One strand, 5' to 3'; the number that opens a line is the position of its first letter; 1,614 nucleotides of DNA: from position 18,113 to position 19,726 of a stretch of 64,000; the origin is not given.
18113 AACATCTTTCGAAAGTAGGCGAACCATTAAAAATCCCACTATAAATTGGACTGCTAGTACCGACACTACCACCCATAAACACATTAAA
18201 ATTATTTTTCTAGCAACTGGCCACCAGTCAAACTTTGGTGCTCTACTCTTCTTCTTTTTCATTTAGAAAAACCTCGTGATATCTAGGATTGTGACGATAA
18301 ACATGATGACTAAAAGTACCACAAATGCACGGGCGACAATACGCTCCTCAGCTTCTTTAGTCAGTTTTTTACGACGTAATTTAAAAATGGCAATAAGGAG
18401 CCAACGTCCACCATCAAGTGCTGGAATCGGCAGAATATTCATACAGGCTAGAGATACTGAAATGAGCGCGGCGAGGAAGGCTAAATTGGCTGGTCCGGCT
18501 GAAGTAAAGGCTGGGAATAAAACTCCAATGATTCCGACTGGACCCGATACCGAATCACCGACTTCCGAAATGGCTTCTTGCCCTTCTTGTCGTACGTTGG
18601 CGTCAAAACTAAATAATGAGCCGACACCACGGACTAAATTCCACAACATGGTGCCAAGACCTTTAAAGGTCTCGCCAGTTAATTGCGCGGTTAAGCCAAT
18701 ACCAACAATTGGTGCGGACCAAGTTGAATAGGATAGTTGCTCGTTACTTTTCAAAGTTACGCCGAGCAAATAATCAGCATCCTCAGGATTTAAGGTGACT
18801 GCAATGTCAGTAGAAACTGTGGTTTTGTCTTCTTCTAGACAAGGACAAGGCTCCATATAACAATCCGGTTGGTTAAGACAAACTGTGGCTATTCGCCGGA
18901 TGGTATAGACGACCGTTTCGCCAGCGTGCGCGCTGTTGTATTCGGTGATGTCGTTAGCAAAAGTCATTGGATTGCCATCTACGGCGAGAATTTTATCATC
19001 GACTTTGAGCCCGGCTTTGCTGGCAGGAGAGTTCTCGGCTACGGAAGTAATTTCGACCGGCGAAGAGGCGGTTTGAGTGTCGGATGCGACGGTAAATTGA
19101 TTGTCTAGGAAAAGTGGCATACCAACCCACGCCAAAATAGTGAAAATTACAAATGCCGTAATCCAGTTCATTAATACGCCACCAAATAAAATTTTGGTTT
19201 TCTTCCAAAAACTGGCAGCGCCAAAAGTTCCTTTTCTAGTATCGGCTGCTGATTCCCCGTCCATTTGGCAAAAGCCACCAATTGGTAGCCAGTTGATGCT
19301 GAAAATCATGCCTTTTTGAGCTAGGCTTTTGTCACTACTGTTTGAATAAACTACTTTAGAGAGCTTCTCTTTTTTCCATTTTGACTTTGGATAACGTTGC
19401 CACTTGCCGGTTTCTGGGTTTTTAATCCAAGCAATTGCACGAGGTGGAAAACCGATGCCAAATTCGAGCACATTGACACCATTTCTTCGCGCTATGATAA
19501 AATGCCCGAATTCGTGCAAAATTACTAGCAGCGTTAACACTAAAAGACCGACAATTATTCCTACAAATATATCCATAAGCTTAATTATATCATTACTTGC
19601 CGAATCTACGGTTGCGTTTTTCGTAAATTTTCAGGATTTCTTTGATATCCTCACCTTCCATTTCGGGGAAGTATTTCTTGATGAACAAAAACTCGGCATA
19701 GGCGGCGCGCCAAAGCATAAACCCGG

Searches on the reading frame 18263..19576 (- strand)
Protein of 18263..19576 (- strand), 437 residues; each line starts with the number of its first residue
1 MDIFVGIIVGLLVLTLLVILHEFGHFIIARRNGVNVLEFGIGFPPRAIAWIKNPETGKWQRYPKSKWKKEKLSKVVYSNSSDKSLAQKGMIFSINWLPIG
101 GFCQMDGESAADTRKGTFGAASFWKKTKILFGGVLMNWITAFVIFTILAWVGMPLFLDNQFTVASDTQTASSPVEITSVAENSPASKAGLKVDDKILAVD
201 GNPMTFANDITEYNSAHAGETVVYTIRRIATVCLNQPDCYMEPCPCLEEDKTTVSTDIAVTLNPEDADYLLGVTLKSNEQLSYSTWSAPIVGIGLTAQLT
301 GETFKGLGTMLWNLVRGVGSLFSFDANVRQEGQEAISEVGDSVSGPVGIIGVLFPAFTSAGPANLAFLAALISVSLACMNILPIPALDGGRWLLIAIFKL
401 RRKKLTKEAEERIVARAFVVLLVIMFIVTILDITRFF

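Call 9: search_protein_families(library=pfam, proteins=[window:18263-19576:-], max_evalue=0.001)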
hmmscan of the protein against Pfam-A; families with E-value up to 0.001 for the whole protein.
window:18263-19576:- (437 aa): 4 families
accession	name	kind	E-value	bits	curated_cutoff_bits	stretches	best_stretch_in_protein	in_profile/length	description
PF02163.28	Peptidase_M50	-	1.1e-38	133.3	27.2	2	87-424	44-220/221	Peptidase family M50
PF17820.7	PDZ_6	-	1.5e-10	41.1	27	1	175-228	1-54/54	PDZ domain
PF13180.12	PDZ_2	-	5e-08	33.5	27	1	173-228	13-69/80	PDZ domain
PF00595.29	PDZ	-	9.3e-07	29.6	23.2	1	168-205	21-58/81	PDZ domain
